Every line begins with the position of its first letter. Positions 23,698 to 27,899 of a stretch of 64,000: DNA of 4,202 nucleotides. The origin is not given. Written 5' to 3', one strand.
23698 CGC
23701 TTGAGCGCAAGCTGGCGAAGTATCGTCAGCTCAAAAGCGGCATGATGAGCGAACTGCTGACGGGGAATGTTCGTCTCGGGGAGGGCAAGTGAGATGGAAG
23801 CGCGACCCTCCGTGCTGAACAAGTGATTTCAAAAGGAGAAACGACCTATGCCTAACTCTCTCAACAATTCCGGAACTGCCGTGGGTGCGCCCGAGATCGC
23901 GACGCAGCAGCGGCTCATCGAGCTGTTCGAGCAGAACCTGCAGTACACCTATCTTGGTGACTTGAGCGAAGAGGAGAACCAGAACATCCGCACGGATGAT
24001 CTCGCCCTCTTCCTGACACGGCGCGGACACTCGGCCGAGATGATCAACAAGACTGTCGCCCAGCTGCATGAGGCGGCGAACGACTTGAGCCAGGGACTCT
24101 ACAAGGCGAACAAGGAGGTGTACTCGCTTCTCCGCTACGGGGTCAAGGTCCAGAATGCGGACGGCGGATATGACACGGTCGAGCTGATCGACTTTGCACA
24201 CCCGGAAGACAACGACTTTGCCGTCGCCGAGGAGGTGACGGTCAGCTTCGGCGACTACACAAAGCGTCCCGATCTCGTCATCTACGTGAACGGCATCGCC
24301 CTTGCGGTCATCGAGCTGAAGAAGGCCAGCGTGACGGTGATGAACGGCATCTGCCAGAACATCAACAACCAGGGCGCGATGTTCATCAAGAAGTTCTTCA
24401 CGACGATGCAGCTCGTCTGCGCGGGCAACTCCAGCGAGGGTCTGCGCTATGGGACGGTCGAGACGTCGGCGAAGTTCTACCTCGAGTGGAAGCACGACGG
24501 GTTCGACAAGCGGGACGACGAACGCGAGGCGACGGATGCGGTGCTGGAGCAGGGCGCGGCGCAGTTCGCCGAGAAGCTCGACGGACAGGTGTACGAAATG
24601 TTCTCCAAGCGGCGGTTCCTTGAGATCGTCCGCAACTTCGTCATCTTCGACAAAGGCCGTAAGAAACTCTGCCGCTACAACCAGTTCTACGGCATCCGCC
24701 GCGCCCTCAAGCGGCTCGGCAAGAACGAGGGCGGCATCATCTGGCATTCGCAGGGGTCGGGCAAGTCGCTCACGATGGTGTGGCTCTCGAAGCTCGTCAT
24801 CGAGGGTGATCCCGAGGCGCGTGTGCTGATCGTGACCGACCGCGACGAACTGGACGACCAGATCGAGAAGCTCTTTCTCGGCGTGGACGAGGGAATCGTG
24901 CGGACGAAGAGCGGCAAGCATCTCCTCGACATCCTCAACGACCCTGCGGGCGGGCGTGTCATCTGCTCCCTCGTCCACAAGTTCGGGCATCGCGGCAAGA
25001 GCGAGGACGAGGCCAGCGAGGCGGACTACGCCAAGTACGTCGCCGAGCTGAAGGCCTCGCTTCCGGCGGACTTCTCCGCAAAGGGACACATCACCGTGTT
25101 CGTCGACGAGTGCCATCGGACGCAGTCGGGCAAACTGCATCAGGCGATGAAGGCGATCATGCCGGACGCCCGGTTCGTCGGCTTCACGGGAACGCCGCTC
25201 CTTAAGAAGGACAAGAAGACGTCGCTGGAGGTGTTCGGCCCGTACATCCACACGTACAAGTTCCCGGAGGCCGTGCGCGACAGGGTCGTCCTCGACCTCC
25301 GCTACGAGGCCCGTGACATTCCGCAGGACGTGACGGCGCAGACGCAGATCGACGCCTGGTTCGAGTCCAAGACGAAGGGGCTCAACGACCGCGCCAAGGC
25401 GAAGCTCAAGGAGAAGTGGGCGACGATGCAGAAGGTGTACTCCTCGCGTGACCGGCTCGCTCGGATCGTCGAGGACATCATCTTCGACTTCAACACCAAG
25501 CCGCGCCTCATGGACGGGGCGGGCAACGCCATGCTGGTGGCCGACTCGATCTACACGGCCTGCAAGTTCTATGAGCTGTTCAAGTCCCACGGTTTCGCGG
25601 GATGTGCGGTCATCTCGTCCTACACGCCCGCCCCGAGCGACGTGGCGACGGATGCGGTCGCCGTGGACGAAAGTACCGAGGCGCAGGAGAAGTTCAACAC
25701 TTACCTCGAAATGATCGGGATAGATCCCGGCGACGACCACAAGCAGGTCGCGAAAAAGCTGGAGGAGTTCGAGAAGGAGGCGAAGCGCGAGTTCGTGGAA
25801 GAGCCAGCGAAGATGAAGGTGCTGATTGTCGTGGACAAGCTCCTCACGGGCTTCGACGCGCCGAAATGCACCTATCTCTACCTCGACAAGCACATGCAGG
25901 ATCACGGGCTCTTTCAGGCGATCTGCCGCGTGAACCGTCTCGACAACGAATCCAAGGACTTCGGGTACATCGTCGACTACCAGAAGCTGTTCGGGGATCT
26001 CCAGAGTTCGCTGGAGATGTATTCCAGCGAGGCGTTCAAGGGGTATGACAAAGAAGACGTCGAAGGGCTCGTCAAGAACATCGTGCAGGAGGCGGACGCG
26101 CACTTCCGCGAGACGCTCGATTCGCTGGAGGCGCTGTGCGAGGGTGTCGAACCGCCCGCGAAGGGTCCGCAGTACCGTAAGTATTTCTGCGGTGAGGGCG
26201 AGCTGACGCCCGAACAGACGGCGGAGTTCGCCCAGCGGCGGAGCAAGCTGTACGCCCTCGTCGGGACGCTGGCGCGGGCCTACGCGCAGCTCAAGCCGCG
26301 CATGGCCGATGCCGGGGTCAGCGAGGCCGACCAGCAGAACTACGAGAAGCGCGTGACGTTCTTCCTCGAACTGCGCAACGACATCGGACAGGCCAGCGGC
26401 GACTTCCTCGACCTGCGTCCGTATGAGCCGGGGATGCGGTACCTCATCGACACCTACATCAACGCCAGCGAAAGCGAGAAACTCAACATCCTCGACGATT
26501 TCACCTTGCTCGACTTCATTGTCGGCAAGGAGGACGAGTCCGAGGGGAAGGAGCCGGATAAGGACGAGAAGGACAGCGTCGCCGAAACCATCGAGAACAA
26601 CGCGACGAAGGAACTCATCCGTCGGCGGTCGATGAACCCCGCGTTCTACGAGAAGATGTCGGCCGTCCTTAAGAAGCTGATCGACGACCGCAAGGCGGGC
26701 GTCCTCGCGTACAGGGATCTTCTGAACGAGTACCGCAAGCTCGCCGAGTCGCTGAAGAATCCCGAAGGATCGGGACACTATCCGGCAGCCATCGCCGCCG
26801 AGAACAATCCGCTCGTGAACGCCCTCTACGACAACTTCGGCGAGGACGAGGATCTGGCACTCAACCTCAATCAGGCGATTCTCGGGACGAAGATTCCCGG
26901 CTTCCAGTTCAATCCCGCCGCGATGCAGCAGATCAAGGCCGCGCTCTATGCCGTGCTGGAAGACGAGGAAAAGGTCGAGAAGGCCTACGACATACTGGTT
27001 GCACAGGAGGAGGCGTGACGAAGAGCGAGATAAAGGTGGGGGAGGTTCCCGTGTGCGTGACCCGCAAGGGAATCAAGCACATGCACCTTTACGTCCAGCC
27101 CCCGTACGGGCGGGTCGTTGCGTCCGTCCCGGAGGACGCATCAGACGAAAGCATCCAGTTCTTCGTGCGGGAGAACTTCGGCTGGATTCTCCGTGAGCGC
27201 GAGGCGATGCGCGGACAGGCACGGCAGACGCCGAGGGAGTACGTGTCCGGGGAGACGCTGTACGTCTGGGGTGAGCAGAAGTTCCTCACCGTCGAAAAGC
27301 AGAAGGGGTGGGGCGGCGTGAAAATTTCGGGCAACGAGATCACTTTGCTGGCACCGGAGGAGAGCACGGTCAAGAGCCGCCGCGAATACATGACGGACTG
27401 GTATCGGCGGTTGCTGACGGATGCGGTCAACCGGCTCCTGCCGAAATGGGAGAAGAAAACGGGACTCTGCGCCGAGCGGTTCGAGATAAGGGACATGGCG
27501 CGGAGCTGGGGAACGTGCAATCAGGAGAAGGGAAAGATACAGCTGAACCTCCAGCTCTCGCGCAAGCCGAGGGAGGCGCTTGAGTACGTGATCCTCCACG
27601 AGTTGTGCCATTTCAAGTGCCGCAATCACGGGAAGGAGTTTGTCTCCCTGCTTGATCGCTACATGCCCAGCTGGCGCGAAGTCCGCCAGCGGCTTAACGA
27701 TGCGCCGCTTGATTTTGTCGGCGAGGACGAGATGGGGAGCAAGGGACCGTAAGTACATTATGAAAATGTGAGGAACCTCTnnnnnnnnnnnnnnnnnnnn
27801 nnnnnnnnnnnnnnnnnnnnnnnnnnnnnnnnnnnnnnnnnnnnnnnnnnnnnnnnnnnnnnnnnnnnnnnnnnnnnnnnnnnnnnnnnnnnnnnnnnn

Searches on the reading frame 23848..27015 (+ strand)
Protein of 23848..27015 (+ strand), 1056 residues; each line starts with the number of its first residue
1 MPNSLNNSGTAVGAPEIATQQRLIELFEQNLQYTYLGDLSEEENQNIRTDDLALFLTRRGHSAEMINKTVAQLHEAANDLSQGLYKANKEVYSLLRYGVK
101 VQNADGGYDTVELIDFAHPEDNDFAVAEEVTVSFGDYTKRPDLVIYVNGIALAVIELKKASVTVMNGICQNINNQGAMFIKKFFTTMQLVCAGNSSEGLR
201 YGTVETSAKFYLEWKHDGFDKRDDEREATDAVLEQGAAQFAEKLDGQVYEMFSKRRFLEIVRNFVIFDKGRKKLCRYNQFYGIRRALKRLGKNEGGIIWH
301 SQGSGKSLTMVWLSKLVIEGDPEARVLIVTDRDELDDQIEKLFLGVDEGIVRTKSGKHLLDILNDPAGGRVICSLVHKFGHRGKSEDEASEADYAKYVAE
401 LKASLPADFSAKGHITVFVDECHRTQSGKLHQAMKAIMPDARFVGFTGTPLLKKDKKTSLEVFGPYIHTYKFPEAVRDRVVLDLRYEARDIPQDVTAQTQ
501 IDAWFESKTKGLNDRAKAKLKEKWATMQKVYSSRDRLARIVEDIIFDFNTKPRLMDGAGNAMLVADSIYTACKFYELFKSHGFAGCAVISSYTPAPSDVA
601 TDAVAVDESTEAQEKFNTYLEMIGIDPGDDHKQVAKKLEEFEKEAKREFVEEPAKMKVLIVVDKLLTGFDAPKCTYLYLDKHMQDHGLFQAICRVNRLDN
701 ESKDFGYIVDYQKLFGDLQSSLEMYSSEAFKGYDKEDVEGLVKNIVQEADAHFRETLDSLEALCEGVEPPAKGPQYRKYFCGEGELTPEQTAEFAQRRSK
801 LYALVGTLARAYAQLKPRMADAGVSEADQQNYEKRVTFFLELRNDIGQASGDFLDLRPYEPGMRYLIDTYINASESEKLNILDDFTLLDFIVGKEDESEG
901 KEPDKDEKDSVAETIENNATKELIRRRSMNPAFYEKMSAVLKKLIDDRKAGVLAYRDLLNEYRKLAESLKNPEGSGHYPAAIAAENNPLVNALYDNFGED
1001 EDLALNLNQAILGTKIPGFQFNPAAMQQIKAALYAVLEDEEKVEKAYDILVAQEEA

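Call 29: search_protein_families(library=pfam, proteins=[window:23848-27015:+], max_evalue=0.001)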
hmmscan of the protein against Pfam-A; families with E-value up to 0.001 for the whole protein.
window:23848-27015:+ (1056 aa): 4 families
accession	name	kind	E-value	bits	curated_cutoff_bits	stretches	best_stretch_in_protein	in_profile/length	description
PF18766.7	SWI2_SNF2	-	5.3e-66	222.9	26.7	1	279-517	2-220/221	SWI2/SNF2 ATPase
PF04313.20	HSDR_N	-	3.8e-36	125.3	25.1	1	16-203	4-192/198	Type I restriction enzyme R protein N terminus (HSDR_N)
PF22679.2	T1R_D3-like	-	1.1e-34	120.6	27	1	559-713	3-158/158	Type I restriction enzyme subunit R domain 3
PF04851.21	ResIII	-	2e-15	57.5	22.5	1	275-450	4-162/164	Type III restriction enzyme, res subunit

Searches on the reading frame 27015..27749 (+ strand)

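Call 29: search_protein_families(library=pfam, proteins=[window:27015-27749:+], max_evalue=0.001)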
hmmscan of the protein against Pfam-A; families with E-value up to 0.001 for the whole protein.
window:27015-27749:+ (245 aa): 3 families
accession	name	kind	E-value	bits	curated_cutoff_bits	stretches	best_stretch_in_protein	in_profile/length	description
PF01863.23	YgjP-like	-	5.1e-55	187.1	26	1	24-229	2-206/207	YgjP-like, metallopeptidase domain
PF10263.15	SprT-like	-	2.4e-07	31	25.6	1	159-215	26-94/108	SprT-like family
PF08325.16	WLM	-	0.00094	19.8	26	0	165-217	54-111/190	WLM domain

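Call 90: search_protein_families(library=padloc, proteins=[window:27015-27749:+], max_evalue=0.001)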
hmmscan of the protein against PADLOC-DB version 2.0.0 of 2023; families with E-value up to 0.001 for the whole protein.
window:27015-27749:+ (245 aa): 0 families
